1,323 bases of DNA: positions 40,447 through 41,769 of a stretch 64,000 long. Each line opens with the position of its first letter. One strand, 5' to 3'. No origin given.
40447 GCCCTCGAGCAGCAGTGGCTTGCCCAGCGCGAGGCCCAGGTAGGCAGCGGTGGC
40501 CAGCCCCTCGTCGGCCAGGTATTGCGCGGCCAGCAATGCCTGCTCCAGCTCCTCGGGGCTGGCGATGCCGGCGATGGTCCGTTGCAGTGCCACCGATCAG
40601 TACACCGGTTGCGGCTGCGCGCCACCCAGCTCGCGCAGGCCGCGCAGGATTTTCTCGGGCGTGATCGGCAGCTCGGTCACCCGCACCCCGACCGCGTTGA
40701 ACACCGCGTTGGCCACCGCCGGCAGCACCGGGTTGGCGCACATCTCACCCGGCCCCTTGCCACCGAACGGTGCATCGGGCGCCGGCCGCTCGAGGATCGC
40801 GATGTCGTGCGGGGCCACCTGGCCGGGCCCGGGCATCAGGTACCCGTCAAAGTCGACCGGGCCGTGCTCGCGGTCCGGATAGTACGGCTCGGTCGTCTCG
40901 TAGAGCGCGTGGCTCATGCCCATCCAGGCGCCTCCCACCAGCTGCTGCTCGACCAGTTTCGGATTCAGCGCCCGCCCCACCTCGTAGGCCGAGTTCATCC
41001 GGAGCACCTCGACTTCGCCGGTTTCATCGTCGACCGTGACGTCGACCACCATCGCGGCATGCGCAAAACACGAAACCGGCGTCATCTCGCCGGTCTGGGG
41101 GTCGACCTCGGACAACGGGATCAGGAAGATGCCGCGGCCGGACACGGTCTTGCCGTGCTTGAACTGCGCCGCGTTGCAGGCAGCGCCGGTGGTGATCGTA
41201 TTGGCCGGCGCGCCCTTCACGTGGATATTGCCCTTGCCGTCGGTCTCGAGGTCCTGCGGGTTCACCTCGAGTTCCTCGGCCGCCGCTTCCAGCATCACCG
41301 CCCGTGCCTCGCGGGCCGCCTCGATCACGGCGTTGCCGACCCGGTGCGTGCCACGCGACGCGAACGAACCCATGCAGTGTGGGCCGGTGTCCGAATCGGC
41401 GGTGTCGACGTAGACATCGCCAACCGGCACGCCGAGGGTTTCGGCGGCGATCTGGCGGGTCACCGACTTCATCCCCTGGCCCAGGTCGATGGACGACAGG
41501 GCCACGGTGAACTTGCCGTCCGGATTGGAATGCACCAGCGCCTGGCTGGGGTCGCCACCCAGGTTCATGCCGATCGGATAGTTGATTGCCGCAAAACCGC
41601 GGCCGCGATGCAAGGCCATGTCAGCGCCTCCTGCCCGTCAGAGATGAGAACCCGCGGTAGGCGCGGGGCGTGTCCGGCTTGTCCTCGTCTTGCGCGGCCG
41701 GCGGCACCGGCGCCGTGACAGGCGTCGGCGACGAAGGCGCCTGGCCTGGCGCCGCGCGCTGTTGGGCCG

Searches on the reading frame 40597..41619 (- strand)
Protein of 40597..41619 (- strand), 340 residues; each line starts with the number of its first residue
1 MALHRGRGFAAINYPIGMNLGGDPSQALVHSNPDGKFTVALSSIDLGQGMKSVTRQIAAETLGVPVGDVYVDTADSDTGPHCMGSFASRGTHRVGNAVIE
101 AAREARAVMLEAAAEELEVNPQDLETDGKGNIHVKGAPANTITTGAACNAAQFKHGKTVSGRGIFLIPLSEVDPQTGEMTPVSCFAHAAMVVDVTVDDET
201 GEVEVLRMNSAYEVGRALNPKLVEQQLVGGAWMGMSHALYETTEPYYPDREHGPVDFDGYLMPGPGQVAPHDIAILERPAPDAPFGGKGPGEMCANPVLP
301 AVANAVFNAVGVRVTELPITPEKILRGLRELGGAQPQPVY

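Call 4: search_protein_families(library=pfam, proteins=[window:40597-41619:-])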
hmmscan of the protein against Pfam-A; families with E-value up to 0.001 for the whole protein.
window:40597-41619:- (340 aa): 1 family
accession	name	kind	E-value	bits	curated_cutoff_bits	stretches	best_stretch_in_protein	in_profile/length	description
PF20256.3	MoCoBD_2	-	1.2e-57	196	27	1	4-244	24-259/283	Molybdopterin cofactor-binding domain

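Call 6: search_solved_structures(query=window:40597-41619:-, show_alignments=2)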
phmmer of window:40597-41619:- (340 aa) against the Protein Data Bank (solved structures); distinct sequences matched with E-value up to 0.001: 42.
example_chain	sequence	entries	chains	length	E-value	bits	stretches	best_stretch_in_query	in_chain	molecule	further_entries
3hrd_B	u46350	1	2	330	1.5e-43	152.7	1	4-328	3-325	Nicotinate dehydrogenase medium molybdopterin subunit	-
1rm6_A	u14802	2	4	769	1.9e-43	152.4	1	22-326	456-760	4-hydroxybenzoyl-CoA reductase alpha subunit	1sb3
7dqx_A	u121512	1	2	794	2.2e-27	99.6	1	33-329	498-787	6-hydroxypseudooxynicotine dehydrogenase complex subunit gamma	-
8uem_A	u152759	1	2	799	7.4e-27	97.8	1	30-328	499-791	Carbon monoxide dehydrogenase (Large chain), CoxL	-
5g5h_C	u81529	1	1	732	5.1e-25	91.8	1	24-328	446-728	Aldehyde oxidoreductase molybdenum-binding subunit PaoC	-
5g5g_C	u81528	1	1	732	5.2e-25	91.8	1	24-328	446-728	PUTATIVE XANTHINE DEHYDROGENASE YAGS FAD-BINDING SUBUNIT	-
1t3q_B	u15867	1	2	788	6.1e-24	88.3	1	26-330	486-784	quinoline 2-oxidoreductase large subunit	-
5y6q_C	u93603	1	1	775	4.6e-23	85.4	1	6-325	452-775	Aldehyde oxidase large subunit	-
1dgj_A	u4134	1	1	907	5.1e-21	78.7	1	155-328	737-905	ALDEHYDE OXIDOREDUCTASE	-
1ffu_B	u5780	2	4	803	5.2e-20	75.3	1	29-330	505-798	CUTL, MOLYBDOPROTEIN OF CARBON MONOXIDE DEHYDROGENASE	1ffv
1n5w_B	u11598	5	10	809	1.5e-19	73.9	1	27-310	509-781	Carbon monoxide dehydrogenase large chain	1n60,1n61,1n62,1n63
1zxi_B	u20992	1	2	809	1.6e-19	73.7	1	27-310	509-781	Carbon monoxide dehydrogenase large chain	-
4zoh_A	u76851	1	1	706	2.1e-18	70.1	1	25-324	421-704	Putative oxidoreductase molybdopterin-binding subunit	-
1sij_A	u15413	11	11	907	1.5e-16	64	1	172-329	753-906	Aldehyde oxidoreductase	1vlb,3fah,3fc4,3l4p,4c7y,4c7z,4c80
1jro_B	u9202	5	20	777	1.6e-13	54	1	4-235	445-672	xanthine dehydrogenase, chain B | XANTHINE DEHYDROGENASE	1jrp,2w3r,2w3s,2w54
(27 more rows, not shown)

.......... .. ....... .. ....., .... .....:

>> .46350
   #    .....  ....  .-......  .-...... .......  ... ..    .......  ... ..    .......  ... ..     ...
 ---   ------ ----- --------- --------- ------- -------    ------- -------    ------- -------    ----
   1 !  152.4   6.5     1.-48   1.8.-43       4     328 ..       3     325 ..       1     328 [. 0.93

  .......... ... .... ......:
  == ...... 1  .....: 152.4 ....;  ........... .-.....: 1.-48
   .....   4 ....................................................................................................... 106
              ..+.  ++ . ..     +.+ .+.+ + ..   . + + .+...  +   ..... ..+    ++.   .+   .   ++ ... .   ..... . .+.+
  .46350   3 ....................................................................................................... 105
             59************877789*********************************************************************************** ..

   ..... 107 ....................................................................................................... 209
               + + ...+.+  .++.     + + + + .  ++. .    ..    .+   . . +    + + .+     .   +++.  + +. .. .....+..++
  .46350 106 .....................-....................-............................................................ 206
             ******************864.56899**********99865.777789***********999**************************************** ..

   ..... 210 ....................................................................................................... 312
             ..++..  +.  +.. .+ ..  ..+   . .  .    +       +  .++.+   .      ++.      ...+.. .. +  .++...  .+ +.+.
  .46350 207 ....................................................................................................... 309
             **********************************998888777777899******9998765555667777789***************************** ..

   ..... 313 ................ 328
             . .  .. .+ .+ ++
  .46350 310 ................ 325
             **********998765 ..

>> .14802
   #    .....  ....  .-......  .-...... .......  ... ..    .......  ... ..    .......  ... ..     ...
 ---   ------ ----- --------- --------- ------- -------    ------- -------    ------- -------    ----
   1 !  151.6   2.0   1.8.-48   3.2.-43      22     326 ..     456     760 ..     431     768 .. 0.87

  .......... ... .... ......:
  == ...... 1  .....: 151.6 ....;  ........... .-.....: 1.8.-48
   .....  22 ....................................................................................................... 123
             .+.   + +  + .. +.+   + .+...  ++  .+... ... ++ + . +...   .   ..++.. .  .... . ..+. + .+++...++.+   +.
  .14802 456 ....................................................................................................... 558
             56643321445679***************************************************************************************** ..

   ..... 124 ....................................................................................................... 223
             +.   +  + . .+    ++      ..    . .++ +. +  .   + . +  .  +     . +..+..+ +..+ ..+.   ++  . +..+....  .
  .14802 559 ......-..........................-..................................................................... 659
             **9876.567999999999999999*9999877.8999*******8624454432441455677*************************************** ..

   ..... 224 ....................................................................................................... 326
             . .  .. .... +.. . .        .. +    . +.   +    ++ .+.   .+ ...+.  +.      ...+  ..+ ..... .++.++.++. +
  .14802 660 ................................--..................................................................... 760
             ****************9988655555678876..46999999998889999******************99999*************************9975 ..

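Call 14: search_protein_families(library=ncbifam, proteins=[window:40597-41619:-], max_evalue=0.00001)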
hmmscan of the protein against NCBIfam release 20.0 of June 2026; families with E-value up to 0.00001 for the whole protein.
window:40597-41619:- (340 aa): 13 families
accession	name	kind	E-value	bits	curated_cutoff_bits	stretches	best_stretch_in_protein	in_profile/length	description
TIGR03194.1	4hydrxCoA_A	equivalog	3e-59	201.2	994.55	1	28-327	448-745/746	4-hydroxybenzoyl-CoA reductase subunit alpha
NF043082.1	XdhA_XDHase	equivalog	6.4e-42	143.6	780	1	8-330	442-754/758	xanthine dehydrogenase subunit XdhA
NF040766.1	CODH_aero_grp5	exception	1.8e-41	142.2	950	2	27-145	471-588/785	aerobic carbon-monoxide dehydrogenase large subunit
NF007426.0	PRK09970.1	equivalog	1.7e-39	135.5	916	1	10-332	447-759/761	xanthine dehydrogenase molybdenum-binding subunit XdhA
TIGR03196.1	pucD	equivalog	1e-34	120.1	783.65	1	3-324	434-754/763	xanthine dehydrogenase subunit D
NF041671.1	peri_hyde_PaoC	equivalog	1.3e-32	113.1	1180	1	24-330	449-733/735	aldehyde oxidoreductase molybdenum-binding subunit PaoC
NF041018.1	glyceraldDH_alpha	equivalog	6.7e-32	110.7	790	1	27-325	461-741/741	glyceraldehyde dehydrogenase subunit alpha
TIGR02416.1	CO_dehy_Mo_lg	equivalog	1.8e-29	102.4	991.15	1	30-324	481-767/770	aerobic carbon-monoxide dehydrogenase large subunit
NF045668.1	pterin_aldehy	equivalog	7.5e-29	100.4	1100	1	4-328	611-904/905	molybdopterin-dependent aldehyde oxidoreductase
TIGR03313.1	Se_sel_red_Mo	hypoth_equivalog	2.3e-28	98.4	1101.9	1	5-329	642-950/951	molybdopterin-dependent oxidoreductase Mo/Fe-S-binding subunit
TIGR03311.1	Se_dep_XDH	equivalog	3.6e-23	81.6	830.45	2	180-319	708-841/848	selenium-dependent xanthine dehydrogenase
TIGR02965.1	xanthine_xdhB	equivalog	8.3e-23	80.5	849.5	1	25-237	448-655/758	xanthine dehydrogenase molybdopterin binding subunit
TIGR02969.1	mam_aldehyde_ox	subfamily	3.2e-10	38.2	1912.3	1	6-243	998-1210/1330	aldehyde oxidase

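Call 15: find_encoding_contigs(protein=window:40597-41619:-, flank=8000, max_places=4)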
Protein window:40597-41619:- (340 aa): no gene with exactly this product is on record in the collection.

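Call 22: find_homologous_proteins(query=window:40597-41619:-, max_evalue=1e-20)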
Query window:40597-41619:- (340 aa): 3832 proteins with E <= 1e-20 among 8000 candidates; the best 120 are listed.
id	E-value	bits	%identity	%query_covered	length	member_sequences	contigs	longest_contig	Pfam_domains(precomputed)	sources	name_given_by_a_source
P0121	7.9e-226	767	100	100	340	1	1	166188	PF20256.4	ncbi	ncbi:MAG: molybdopterin cofactor-binding domain-containing protein [Burkholderiaceae bacterium]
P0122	1.1e-215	734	94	100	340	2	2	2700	PF20256.4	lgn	-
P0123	1.1e-201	688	89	99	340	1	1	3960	PF20256.4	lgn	-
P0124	4.6e-201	685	89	99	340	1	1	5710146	PF20256.4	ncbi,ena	-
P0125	4.8e-201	685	89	99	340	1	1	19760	PF20256.4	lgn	-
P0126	1.5e-200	684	89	99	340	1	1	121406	PF20256.4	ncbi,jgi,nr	ncbi:MAG TPA: molybdopterin cofactor-binding domain-containing protein [Lichenihabitans sp.]|jgi:CO/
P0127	4.8e-200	682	87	99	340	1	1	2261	PF20256.4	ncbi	-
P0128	8.0e-200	681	88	99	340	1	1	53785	PF20256.4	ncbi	-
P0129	9.6e-200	681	88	99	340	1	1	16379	PF20256.4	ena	-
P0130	3.5e-199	679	87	99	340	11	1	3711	PF20256.4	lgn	-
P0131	4.5e-199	679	88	99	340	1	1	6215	PF20256.4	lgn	-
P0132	4.9e-199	679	88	99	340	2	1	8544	PF20256.4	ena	-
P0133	5.0e-199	679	88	99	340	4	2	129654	PF20256.4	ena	-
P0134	8.3e-199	678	86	100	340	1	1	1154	PF20256.4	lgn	-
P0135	1.1e-198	678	86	100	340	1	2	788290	PF20256.4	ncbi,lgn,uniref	ncbi:molybdopterin-dependent oxidoreductase [Rhizobium sp. LjRoot30]|uniref:xanthine dehydrogenase f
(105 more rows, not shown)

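Call 23: find_encoding_contigs(protein=P0121, flank=10000, max_places=3)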
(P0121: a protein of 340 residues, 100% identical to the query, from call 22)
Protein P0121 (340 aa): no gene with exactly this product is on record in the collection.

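Call 24: find_encoding_contigs(protein=P0122, flank=10000, max_places=3)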
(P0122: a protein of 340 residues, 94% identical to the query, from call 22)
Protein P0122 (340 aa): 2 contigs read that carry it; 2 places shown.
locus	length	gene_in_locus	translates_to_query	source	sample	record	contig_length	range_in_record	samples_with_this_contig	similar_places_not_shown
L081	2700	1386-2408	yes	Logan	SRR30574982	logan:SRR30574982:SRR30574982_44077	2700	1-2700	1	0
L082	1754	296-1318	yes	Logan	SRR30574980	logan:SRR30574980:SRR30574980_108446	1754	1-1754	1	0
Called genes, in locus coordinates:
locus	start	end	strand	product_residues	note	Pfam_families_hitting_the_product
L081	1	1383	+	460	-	?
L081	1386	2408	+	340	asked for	PF20256:MoCoBD_2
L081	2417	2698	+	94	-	?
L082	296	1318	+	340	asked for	PF20256:MoCoBD_2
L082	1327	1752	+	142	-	?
